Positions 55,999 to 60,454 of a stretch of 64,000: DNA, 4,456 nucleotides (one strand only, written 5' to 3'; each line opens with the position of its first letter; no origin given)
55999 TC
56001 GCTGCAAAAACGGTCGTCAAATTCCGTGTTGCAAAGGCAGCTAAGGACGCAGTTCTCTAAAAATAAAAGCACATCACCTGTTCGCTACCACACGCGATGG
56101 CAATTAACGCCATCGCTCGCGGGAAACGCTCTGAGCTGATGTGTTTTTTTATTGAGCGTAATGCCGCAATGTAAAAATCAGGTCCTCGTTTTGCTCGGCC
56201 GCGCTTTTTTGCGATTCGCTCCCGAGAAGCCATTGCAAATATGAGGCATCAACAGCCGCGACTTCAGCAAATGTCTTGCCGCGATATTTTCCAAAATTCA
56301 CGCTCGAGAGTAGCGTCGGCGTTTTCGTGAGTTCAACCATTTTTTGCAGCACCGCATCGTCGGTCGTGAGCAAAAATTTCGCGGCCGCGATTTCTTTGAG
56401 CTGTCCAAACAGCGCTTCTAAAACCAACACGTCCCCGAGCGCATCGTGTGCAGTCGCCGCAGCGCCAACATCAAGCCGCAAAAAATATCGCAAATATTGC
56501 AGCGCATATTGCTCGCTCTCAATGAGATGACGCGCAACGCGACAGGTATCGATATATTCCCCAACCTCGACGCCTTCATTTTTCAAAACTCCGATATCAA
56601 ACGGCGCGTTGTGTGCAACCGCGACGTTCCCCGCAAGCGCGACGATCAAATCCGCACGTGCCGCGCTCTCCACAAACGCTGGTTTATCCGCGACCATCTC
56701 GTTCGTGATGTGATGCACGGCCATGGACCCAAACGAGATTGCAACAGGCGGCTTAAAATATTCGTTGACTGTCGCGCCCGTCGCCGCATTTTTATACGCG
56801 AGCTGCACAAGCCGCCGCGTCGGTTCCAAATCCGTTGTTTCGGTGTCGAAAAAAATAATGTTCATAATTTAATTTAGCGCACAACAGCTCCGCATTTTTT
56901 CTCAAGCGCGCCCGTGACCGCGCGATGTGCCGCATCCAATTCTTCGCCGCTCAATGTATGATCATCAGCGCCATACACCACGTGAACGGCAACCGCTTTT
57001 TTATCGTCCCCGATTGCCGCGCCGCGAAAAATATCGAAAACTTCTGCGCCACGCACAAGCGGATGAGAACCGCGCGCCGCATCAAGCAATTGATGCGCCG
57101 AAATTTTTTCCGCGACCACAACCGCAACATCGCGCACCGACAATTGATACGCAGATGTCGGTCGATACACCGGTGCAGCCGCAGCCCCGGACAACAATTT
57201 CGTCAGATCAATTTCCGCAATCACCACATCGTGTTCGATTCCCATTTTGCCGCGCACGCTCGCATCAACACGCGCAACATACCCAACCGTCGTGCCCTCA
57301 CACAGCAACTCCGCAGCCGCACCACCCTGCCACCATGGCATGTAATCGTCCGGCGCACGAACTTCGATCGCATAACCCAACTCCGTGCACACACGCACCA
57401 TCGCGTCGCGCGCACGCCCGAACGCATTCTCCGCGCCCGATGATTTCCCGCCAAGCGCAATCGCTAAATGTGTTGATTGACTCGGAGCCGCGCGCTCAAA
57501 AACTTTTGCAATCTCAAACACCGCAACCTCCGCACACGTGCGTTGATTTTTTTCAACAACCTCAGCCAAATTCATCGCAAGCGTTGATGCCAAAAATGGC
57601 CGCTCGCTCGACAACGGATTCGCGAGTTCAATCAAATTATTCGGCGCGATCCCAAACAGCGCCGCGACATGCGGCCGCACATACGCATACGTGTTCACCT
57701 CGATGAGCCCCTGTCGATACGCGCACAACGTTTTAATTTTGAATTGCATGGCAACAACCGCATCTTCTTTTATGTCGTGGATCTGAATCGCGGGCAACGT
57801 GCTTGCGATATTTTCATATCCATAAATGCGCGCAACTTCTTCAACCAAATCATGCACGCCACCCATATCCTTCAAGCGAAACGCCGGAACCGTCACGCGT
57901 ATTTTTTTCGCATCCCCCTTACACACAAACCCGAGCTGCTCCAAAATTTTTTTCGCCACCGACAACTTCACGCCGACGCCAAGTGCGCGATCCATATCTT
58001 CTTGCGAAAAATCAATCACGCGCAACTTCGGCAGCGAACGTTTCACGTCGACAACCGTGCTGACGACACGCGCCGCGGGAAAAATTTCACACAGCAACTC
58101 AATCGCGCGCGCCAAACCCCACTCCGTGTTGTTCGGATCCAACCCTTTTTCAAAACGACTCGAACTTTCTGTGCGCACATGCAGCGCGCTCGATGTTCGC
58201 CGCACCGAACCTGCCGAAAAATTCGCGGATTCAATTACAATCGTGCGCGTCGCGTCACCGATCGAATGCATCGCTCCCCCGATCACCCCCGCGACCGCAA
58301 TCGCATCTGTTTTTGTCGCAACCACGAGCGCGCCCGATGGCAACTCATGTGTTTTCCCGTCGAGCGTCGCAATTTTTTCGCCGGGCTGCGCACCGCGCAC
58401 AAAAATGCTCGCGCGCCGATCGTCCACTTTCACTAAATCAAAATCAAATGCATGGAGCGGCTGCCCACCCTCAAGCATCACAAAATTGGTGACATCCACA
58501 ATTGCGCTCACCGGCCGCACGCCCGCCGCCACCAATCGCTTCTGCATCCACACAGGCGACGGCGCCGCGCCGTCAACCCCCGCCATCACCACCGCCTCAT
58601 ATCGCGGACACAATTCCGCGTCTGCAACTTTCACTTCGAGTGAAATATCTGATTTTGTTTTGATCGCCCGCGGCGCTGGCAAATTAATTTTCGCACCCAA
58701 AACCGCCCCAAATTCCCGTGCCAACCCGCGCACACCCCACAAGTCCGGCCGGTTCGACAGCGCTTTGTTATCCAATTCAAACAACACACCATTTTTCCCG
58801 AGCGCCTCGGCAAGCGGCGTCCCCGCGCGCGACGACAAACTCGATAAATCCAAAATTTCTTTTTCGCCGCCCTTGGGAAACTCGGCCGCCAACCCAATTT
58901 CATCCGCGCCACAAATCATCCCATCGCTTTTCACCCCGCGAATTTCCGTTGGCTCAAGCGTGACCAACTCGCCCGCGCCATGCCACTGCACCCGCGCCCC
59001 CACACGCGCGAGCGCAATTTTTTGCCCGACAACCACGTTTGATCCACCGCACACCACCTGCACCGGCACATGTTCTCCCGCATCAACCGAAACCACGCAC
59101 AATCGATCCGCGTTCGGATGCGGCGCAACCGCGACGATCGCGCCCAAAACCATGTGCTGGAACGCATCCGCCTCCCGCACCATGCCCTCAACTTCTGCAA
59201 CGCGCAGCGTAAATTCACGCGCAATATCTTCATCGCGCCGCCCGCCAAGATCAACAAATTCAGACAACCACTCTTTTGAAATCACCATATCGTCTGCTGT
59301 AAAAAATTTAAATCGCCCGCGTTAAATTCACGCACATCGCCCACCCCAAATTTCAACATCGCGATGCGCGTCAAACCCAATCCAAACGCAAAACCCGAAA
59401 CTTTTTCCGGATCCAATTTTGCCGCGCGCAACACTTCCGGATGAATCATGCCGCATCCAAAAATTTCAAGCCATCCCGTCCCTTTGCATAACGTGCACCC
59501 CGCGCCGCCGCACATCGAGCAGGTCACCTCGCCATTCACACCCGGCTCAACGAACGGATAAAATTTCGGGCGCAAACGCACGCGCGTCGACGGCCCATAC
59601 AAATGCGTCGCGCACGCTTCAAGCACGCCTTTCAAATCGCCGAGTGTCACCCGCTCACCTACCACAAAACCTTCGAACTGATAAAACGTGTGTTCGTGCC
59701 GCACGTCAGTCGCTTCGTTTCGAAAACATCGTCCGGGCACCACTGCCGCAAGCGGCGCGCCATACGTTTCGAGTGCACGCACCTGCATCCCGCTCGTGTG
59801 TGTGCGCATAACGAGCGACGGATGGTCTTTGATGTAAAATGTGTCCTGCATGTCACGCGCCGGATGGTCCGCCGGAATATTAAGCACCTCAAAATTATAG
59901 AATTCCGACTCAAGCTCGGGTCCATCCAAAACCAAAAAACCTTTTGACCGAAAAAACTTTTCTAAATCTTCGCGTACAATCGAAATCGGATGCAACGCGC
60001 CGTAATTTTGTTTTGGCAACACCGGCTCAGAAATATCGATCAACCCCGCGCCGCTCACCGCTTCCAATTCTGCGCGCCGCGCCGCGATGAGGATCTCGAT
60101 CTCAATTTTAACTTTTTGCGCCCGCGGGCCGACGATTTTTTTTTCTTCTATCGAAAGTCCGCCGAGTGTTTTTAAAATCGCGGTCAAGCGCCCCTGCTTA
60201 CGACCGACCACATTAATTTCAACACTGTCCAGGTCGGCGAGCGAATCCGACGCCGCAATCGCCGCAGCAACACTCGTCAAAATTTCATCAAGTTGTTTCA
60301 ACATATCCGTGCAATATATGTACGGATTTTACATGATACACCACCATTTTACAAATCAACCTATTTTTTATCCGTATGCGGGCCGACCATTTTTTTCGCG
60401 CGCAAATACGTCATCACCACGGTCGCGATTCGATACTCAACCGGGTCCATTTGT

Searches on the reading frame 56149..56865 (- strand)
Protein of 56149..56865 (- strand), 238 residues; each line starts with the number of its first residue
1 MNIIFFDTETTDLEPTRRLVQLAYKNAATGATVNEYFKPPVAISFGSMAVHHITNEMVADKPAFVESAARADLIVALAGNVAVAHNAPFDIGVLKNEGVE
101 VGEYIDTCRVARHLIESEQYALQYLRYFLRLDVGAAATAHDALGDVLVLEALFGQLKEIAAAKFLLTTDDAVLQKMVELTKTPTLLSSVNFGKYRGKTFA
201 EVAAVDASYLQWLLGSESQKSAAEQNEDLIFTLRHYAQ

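Call 102: search_protein_families(library=pfam, proteins=[window:56149-56865:-], max_evalue=0.0001)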
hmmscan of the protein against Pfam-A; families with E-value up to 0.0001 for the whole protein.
window:56149-56865:- (238 aa): 2 families
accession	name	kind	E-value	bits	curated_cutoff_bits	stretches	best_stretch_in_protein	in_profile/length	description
PF00929.31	RNase_T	-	1.2e-14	55.6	24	1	4-150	1-161/164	Exonuclease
PF20600.3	ExoX-like_C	-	1.2e-10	41.1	26.5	1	190-214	2-26/30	Exodeoxyribonuclease X-like C-terminal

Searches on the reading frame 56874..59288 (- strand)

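Call 102: search_protein_families(library=pfam, proteins=[window:56874-59288:-], max_evalue=0.0001)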
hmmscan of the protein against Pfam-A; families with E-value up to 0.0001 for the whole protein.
window:56874-59288:- (804 aa): 5 families
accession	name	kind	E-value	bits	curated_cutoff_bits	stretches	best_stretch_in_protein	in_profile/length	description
PF03483.22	B3_4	-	1.9e-56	190.8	29.3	1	227-403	2-173/174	B3/4 domain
PF17759.6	tRNA_synthFbeta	-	8.5e-27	94.5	22.4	1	494-695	1-214/214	Phenylalanyl tRNA synthetase beta chain CLM domain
PF03147.19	FDX-ACB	-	9.5e-20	71.3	31.1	1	712-804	1-94/94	Ferredoxin-fold anticodon binding domain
PF01588.26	tRNA_bind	-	3.1e-16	59.7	27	1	46-138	1-77/96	Putative tRNA binding domain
PF03484.21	B5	-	4.6e-15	56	28.6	1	425-491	1-67/67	tRNA synthetase B5 domain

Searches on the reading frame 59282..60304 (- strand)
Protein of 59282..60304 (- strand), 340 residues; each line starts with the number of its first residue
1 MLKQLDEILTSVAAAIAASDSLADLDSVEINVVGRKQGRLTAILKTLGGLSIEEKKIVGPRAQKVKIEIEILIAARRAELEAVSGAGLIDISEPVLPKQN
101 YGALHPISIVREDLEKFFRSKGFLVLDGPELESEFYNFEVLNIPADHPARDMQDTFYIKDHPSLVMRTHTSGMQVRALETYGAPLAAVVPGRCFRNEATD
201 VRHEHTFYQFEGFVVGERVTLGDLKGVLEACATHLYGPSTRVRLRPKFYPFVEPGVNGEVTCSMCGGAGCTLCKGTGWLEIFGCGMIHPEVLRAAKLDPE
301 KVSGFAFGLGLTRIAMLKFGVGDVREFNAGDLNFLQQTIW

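Call 102: search_protein_families(library=pfam, proteins=[window:59282-60304:-], max_evalue=0.0001)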
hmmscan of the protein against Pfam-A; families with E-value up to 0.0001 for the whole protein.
window:59282-60304:- (340 aa): 2 families
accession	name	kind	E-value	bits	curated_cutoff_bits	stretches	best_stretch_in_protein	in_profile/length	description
PF01409.25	tRNA-synt_2d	-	5e-85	285.3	19.8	1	97-337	9-245/246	tRNA synthetases class II core domain (F)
PF02912.23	Phe_tRNA-synt_N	-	9.7e-13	48.3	22.3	1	21-82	2-62/69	Aminoacyl tRNA synthetase class II, N-terminal domain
